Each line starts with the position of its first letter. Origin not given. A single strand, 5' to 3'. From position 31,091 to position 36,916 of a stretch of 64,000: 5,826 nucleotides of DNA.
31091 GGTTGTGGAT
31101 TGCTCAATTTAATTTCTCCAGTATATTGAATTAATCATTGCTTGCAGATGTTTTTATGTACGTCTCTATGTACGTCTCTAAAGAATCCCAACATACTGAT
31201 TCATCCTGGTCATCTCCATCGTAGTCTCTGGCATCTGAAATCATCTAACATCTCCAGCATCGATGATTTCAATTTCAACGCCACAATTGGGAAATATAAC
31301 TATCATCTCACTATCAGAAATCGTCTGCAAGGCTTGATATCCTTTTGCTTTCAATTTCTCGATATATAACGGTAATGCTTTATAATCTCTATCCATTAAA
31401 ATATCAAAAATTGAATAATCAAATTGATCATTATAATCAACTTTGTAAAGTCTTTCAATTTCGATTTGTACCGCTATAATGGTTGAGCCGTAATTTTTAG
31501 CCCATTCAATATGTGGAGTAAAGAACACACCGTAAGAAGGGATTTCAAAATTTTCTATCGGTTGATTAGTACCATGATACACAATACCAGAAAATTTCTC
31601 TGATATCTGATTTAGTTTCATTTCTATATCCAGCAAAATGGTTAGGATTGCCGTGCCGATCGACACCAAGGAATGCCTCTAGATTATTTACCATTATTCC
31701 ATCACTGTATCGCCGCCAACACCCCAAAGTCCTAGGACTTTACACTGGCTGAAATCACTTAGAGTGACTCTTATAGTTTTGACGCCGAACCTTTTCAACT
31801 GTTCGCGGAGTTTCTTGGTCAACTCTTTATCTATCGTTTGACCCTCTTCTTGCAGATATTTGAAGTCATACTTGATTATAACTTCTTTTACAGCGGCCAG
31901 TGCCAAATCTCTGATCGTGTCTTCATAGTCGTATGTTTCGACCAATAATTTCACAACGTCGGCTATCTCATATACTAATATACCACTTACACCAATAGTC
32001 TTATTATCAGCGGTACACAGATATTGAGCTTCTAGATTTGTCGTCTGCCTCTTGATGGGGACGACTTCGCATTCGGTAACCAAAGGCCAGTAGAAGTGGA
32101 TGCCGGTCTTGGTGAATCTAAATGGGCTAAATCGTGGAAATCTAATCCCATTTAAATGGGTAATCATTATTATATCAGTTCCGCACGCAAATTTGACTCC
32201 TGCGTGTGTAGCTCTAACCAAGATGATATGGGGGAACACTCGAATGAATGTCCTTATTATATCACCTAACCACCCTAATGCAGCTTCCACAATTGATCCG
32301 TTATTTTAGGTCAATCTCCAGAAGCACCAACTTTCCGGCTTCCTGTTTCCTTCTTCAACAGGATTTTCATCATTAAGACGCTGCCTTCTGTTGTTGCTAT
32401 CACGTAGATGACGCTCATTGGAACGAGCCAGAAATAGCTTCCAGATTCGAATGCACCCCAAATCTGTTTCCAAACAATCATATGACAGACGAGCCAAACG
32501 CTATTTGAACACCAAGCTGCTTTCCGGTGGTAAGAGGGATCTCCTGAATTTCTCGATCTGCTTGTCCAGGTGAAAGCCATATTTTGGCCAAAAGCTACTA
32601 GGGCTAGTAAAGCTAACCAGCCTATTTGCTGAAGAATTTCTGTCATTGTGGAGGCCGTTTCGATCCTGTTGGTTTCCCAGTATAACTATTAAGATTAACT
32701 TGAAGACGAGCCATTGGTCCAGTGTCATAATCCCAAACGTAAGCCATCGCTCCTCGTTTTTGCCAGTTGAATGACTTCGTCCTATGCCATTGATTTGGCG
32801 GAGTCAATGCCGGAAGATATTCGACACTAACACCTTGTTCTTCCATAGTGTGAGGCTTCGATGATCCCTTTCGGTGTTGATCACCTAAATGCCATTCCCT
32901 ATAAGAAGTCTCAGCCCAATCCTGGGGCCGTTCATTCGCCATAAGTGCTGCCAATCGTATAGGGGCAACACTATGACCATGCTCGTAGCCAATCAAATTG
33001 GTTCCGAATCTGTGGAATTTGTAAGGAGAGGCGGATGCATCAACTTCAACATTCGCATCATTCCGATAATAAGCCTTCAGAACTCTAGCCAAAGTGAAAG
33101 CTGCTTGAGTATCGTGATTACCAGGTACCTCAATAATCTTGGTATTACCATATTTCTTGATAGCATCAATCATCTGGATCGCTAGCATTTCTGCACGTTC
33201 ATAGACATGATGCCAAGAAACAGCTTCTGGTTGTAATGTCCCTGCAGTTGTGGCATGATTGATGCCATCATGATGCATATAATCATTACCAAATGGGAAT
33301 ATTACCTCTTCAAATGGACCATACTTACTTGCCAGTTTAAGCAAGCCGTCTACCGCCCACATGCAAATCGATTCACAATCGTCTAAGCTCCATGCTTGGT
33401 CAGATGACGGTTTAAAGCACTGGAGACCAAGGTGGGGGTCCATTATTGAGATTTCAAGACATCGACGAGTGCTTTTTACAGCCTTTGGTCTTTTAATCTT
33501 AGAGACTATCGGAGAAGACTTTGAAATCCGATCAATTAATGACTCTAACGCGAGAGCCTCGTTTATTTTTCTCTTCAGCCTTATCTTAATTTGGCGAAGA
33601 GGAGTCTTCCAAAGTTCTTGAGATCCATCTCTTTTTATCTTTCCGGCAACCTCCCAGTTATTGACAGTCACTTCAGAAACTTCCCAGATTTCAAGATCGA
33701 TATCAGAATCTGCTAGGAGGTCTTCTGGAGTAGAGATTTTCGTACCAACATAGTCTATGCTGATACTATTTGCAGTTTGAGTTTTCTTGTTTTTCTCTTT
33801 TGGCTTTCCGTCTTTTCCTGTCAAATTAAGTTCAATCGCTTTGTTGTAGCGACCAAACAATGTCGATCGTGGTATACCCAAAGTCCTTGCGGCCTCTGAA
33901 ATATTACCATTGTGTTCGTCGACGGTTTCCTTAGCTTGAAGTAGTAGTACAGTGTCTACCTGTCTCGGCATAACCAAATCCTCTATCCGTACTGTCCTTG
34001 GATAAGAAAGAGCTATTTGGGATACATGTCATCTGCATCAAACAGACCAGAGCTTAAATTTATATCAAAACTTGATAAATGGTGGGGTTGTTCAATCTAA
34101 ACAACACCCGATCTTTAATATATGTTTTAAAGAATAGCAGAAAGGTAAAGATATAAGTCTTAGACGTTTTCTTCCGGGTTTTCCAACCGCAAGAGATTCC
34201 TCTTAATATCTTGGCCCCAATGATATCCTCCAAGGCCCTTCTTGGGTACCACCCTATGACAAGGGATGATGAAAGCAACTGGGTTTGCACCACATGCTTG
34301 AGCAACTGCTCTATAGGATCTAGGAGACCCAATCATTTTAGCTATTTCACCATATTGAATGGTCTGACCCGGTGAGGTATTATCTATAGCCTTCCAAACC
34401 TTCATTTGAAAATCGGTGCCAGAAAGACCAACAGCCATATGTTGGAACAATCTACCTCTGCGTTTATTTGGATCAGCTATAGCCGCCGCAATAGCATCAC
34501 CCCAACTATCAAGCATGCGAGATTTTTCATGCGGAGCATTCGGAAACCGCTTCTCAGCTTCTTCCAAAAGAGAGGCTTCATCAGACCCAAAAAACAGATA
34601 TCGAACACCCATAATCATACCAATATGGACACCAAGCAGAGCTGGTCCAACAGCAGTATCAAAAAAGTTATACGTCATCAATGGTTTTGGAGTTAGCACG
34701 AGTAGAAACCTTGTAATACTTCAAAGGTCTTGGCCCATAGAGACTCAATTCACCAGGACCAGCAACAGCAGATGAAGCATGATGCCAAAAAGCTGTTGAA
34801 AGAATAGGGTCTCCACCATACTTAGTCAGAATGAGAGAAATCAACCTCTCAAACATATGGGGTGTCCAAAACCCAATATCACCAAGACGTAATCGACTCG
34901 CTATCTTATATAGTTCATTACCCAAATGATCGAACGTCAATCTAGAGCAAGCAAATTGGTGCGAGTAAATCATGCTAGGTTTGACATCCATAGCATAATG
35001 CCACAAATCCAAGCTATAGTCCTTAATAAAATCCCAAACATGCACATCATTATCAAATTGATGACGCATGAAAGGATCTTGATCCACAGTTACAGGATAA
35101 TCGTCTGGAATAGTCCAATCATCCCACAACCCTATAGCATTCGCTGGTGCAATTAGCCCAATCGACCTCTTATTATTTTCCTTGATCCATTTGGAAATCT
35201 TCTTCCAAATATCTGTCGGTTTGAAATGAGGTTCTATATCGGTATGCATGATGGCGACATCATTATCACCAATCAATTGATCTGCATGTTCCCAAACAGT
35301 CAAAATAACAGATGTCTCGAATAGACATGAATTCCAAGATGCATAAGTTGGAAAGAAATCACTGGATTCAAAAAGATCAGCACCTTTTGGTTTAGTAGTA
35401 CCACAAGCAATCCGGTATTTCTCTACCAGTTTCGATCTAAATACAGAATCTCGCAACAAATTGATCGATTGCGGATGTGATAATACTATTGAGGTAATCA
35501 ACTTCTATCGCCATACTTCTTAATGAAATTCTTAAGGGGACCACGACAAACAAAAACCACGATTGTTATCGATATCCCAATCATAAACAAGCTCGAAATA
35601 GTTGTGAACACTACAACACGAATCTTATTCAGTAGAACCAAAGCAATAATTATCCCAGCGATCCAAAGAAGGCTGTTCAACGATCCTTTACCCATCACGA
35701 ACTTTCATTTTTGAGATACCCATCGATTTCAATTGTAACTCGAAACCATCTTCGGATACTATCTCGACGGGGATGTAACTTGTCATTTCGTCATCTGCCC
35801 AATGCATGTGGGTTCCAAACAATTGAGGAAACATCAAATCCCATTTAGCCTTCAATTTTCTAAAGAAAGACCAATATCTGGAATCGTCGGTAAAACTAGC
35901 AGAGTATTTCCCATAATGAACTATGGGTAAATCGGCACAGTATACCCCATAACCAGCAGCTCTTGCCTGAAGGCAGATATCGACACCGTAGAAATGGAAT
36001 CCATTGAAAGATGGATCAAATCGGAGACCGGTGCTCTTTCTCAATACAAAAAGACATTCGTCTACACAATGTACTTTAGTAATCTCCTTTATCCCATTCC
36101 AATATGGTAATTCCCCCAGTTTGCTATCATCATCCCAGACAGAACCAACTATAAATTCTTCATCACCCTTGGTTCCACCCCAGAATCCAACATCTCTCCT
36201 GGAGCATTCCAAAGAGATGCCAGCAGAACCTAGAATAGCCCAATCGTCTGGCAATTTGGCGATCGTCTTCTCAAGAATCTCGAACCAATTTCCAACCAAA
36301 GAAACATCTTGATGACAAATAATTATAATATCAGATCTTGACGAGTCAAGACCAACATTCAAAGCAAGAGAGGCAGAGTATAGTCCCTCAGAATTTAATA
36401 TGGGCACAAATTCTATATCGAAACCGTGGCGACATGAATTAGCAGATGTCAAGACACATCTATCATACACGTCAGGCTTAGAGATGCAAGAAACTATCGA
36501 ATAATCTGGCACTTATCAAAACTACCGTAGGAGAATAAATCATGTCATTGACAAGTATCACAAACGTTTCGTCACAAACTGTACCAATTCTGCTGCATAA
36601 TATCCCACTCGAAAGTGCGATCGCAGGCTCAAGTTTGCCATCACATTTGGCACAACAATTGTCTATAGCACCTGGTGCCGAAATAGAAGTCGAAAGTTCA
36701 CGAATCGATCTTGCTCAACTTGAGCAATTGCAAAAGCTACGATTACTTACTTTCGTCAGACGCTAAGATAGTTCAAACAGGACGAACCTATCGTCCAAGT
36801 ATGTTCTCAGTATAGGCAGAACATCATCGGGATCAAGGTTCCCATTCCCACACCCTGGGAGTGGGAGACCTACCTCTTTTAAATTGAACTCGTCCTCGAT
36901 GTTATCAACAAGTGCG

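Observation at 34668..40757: Glycan-modification gene set: sulfotransferase, macro domain, three glycosyltransferases, plus kdsB, gmd and a GT9-like gene elsewhere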

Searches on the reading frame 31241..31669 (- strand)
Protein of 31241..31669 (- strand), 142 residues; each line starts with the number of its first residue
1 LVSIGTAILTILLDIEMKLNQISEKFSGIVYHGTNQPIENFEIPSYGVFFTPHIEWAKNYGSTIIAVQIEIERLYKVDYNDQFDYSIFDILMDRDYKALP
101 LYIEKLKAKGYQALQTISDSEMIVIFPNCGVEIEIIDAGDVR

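Call 69: search_protein_families(library=pfam, proteins=[window:31241-31669:-], max_evalue=0.01)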
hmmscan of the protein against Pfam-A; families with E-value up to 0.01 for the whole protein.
window:31241-31669:- (142 aa): 1 family
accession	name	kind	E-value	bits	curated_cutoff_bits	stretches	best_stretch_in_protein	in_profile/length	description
PF18760.7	ART-PolyVal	-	3e-05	25.2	31.2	1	29-126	8-125/140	ADP-Ribosyltransferase in polyvalent proteins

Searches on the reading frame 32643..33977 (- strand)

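Call 6: search_protein_families(library=phrogs, proteins=[window:32643-33977:-], max_evalue=0.01)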
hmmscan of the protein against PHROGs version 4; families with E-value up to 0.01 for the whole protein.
window:32643-33977:- (444 aa): 4 families
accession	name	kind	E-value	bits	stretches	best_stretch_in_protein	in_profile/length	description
phrog_704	-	DNA, RNA and nucleotide metabolism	1.5e-57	196.5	1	60-430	54-387/390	DNA repair exonuclease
phrog_20762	-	unknown function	1.9e-09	38.8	1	310-427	1-113/117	-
phrog_284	-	DNA, RNA and nucleotide metabolism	7.4e-07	29.4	1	107-420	65-385/398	exonuclease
phrog_21891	-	unknown function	9.7e-05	24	1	293-372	4-82/130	-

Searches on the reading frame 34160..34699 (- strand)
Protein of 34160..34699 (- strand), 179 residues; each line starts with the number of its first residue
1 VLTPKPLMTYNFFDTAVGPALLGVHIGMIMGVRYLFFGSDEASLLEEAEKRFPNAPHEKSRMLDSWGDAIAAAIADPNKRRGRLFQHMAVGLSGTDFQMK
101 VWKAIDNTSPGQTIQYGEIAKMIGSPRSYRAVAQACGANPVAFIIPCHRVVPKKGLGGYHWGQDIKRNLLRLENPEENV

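Call 3: search_protein_families(library=pfam, proteins=[window:34160-34699:-], max_evalue=0.1)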
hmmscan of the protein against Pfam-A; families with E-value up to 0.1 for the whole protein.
window:34160-34699:- (179 aa): 1 family
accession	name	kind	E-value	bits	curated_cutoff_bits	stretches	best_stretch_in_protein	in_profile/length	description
PF01035.26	DNA_binding_1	-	6.1e-30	103.3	27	1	96-174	1-80/81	6-O-methylguanine DNA methyltransferase, DNA binding domain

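Call 6: search_protein_families(library=phrogs, proteins=[window:34160-34699:-], max_evalue=0.01)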
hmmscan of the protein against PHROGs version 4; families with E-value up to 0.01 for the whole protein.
window:34160-34699:- (179 aa): 1 family
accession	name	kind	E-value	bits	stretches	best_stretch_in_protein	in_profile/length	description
phrog_34906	-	other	3.4e-18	67.1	1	88-176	72-166/179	DNA methyltransferase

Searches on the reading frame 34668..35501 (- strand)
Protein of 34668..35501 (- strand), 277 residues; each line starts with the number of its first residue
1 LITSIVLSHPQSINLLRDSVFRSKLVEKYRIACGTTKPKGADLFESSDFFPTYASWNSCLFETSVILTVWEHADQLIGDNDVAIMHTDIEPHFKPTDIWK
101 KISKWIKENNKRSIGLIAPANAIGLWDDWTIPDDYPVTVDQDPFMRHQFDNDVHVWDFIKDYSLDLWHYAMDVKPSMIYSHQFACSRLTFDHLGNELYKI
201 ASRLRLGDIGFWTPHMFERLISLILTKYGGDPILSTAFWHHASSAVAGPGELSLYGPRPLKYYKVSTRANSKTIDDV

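Call 3: search_protein_families(library=pfam, proteins=[window:34668-35501:-], max_evalue=0.1)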
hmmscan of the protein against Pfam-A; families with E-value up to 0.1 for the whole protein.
window:34668-35501:- (277 aa): 0 families

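Call 6: search_protein_families(library=phrogs, proteins=[window:34668-35501:-], max_evalue=0.01)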
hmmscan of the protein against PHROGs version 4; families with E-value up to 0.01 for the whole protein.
window:34668-35501:- (277 aa): 0 families

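Call 9: search_protein_families(library=ncbifam, proteins=[window:34668-35501:-], max_evalue=0.05)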
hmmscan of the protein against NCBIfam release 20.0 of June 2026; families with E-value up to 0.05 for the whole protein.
window:34668-35501:- (277 aa): 0 families

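Call 31: search_solved_structures(query=A2, max_evalue=5, show_alignments=1)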
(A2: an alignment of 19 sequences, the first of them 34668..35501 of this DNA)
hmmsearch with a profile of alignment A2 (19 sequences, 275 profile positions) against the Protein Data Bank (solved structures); distinct sequences matched with E-value up to 5: 0.

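Call 33: find_homologous_proteins(query=window:34668-35501:-, max_evalue=0.001)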
Query window:34668-35501:- (277 aa): 160 proteins with E <= 0.001 among 485 candidates; the best 120 are listed.
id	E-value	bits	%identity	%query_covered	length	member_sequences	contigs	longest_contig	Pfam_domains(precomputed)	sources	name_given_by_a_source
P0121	7.9e-191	651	100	100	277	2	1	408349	-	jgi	-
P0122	8.9e-141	487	73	99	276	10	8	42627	-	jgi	-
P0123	1.7e-126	440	63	99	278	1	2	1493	-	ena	-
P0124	1.1e-124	434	67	99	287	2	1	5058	-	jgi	-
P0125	1.4e-118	414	65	97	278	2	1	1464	-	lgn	-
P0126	4.5e-118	412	62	97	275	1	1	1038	-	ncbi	-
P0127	7.6e-118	411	64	92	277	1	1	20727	-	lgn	-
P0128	1.9e-117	410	65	97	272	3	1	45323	-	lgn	-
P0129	1.1e-116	407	63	98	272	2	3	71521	-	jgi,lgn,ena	-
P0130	1.9e-116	407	63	97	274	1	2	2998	-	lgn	-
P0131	8.6e-116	405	63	99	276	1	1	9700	-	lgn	-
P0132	3.4e-114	399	62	97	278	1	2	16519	-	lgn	-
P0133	4.1e-114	399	60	98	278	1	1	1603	-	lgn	-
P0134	6.4e-114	398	61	98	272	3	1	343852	-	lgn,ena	-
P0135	4.7e-113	396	62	97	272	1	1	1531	-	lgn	-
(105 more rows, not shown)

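Call 41: predict_structure(alignment_id=A4)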
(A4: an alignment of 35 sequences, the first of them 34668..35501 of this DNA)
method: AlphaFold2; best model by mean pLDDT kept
length: 277 residues; sequences in the alignment: 35
mean_pLDDT: 87.6   pTM: 0.86
mean pLDDT of the five models: 87.6, 87.3, 84.9, 83.4, 82.5
residues with pLDDT >= 90: 191; 70-90: 48; 50-70: 17; < 50: 21
segments of 3 or more residues with pLDDT < 50: 246-254, 256-261, 273-277
pLDDT, mean of each block of 10 residues (from residue 1): 94 90 97 88 94 90 95 98 96 97 97 95 93 91 81 88 97 92 97 98 90 91 96 96 52 45 53 48
secondary structure, 60 per line:
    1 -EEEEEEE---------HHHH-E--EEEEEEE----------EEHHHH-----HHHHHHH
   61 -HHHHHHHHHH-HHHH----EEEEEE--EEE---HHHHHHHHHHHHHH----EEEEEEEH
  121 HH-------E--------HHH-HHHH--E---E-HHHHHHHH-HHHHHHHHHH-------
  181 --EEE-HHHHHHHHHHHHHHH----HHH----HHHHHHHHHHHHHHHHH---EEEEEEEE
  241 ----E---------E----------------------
elements in order: E2-8 H18-21 E26-32 H45-48 H54-60 H62-71 H73-76 E81-86 E89-91 H95-108 E113-119 H143-146 H155-162 H164-173 E183-185 H187-201 H213-229 E233-240

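Call 94: find_related_loci(query=A4, collection=genome_contigs, flank=8000)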
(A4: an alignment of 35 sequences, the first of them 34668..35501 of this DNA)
Query A4 (277 aa) in genome_contigs; peptide patterns used: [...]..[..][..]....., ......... (x = any residue, [..] = any of these).
6 stretches matched a pattern; 1 encode a relative of the query (tblastn E <= 1e-3); 1 distinct loci.
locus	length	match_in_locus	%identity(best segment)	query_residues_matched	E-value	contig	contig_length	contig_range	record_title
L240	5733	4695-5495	55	1-268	4e-106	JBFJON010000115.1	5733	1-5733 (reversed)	MAG: Nitrospirales bacterium isolate Mix_sand18.2022.04.D.2 k141_100815_length_5733_cov_5.0000, whole genome shotgun seq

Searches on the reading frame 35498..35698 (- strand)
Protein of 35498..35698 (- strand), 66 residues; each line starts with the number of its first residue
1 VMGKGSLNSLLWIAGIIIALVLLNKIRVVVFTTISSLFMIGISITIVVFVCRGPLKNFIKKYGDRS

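Call 3: search_protein_families(library=pfam, proteins=[window:35498-35698:-], max_evalue=0.1)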
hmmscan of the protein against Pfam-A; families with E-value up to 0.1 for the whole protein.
window:35498-35698:- (66 aa): 1 family
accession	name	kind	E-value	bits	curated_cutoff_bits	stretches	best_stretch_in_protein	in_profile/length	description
PF02453.23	Reticulon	-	0.099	13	31.8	0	8-50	12-54/157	Reticulon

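Call 6: search_protein_families(library=phrogs, proteins=[window:35498-35698:-], max_evalue=0.01)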
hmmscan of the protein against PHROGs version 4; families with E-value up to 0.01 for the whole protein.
window:35498-35698:- (66 aa): 0 families

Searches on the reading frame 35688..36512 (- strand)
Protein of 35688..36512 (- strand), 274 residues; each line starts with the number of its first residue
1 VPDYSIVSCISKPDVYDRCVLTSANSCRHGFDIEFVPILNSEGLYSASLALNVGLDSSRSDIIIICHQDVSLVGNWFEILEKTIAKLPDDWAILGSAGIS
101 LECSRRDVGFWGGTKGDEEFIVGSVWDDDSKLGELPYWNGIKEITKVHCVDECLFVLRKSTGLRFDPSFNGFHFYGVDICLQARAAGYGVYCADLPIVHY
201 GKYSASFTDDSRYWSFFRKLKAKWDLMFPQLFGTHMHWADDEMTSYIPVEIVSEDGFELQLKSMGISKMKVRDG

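Call 3: search_protein_families(library=pfam, proteins=[window:35688-36512:-], max_evalue=0.1)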
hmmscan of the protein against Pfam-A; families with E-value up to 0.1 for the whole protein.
window:35688-36512:- (274 aa): 2 families
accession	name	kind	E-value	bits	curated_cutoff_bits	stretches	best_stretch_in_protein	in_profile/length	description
PF13712.12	Glyco_tranf_2_5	-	8.1e-11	42.5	27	1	5-192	1-179/210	Glycosyltransferase like family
PF00535.33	Glycos_transf_2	-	0.069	13.5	23.3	0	46-100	65-119/168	Glycosyl transferase family 2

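Call 6: search_protein_families(library=phrogs, proteins=[window:35688-36512:-], max_evalue=0.01)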
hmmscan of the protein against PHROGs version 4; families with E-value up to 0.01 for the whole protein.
window:35688-36512:- (274 aa): 0 families

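Call 9: search_protein_families(library=ncbifam, proteins=[window:35688-36512:-], max_evalue=0.05)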
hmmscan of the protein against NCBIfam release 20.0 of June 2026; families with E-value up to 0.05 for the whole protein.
window:35688-36512:- (274 aa): 0 families

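Call 26: search_solved_structures(query=window:35688-36512:-, max_evalue=1)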
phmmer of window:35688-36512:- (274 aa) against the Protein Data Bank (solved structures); distinct sequences matched with E-value up to 1: 2.
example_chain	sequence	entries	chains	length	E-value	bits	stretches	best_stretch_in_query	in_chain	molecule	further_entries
2qgi_A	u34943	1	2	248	2.6e-12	50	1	6-206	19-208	ATP synthase subunits region ORF 6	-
2nxv_A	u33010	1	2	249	2.6e-12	50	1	6-206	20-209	ATP synthase subunits region ORF 6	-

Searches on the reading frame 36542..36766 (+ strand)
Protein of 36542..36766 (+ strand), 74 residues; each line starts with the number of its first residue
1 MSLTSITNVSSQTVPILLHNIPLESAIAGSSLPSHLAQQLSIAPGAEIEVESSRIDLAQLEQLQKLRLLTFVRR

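Call 3: search_protein_families(library=pfam, proteins=[window:36542-36766:+], max_evalue=0.1)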
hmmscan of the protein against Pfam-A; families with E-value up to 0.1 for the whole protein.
window:36542-36766:+ (74 aa): 1 family
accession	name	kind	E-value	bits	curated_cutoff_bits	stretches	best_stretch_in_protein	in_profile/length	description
PF04014.23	MazE_antitoxin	-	0.031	14.7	24.7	1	31-52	11-32/48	Antidote-toxin recognition MazE, bacterial antitoxin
